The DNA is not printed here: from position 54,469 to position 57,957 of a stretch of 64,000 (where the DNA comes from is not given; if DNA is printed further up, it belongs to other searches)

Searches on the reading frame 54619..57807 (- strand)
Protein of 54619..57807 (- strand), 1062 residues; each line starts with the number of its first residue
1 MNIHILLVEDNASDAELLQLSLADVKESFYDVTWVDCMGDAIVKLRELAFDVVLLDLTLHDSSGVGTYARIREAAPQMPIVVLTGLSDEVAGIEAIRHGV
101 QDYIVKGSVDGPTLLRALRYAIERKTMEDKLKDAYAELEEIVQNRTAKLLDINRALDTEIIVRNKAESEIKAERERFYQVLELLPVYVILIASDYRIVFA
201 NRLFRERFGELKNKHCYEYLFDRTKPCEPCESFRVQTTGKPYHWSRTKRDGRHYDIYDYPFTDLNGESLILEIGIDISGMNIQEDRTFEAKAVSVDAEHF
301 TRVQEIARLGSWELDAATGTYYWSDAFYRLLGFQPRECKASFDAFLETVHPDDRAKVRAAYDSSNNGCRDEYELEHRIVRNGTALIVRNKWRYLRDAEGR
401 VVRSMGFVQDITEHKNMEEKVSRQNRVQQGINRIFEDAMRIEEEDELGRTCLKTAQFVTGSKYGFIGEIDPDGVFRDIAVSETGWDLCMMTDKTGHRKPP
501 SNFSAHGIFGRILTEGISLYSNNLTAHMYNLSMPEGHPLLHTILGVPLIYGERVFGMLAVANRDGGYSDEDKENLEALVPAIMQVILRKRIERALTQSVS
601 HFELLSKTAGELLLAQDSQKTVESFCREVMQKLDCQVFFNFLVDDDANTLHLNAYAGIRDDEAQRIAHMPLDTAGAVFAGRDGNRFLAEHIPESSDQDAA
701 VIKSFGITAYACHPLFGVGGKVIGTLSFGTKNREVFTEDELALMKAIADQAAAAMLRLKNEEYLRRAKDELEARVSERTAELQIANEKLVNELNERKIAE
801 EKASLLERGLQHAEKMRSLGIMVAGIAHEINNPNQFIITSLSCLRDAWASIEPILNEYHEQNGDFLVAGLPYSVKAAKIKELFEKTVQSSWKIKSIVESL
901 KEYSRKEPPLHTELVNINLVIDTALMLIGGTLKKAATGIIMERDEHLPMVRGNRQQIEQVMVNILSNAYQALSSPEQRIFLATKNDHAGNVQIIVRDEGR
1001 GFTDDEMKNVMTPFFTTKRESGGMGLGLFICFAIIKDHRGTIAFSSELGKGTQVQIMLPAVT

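Call 21: search_protein_families(library=ncbifam, proteins=[window:54619-57807:-], max_evalue=0.00001)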
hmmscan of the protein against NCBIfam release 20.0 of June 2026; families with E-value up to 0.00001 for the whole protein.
window:54619-57807:- (1062 aa): 112 families (the best 25 are shown)
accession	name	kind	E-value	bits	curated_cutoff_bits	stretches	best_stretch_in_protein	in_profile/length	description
NF052573.1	HisKinEspAMyxo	equivalog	2.5e-45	154.8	1400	2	793-1061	360-612/755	serine histidine kinase EspA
NF008468.0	PRK11360.1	equivalog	8.7e-44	149.9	646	1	892-1060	443-608/616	two-component system sensor histidine kinase AtoS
NF052574.1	HisKinEspCMyxo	equivalog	3.5e-40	137.9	1200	1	806-1061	404-638/785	serine histidine kinase EspC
NF041777.1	sens_FixL_Rhizob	equivalog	7.4e-38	130.4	850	2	789-1060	232-481/485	sensor protein FixL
NF010411.0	PRK13837.1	equivalog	5.3e-36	123.9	647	2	880-1060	486-675/828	two-component system VirA-like sensor kinase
NF038348.1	T2SS_HK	subfamily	4.5e-33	114.5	450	1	762-1059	274-572/574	histidine kinase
NF047466.1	hybrid_RR_LvrB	exception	6.3e-31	107.9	500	2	874-1060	182-376/377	hybrid histidine kinase/response regulator LvrB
NF007688.0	PRK10364.1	equivalog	1.7e-29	102.9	479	1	895-1060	291-451/460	two-component system sensor histidine kinase ZraS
NF010076.0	PRK13557.1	subfamily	1.5e-26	93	631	1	807-1061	151-395/540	histidine kinase famiy protein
TIGR02956.1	TMAO_torS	equivalog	6.1e-26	90.8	676.5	1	911-1059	533-681/967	TMAO reductase system sensor histidine kinase/response regulator TorS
NF047874.1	MASE3_PAS_HK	subfamily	7.5e-25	87.8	560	1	949-1060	512-625/655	MASE3 domain-containing sensor histidine kinase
NF047497.1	HK_LIC_12097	equivalog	3.6e-24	85.2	500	1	937-1060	248-366/367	LIC_12097 family sensor histidine kinase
NF046044.1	PnpS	equivalog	2.8e-22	79.3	400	1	888-1059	215-390/390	two-component system histidine kinase PnpS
NF047794.1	HisKinPtgB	equivalog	3.3e-21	75.2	1000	1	879-1054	479-649/656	two-component system sensor histidine kinase PgtB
TIGR02966.1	phoR_proteo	equivalog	1.3e-20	73.7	334.2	1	878-1056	149-331/333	phosphate regulon sensor histidine kinase PhoR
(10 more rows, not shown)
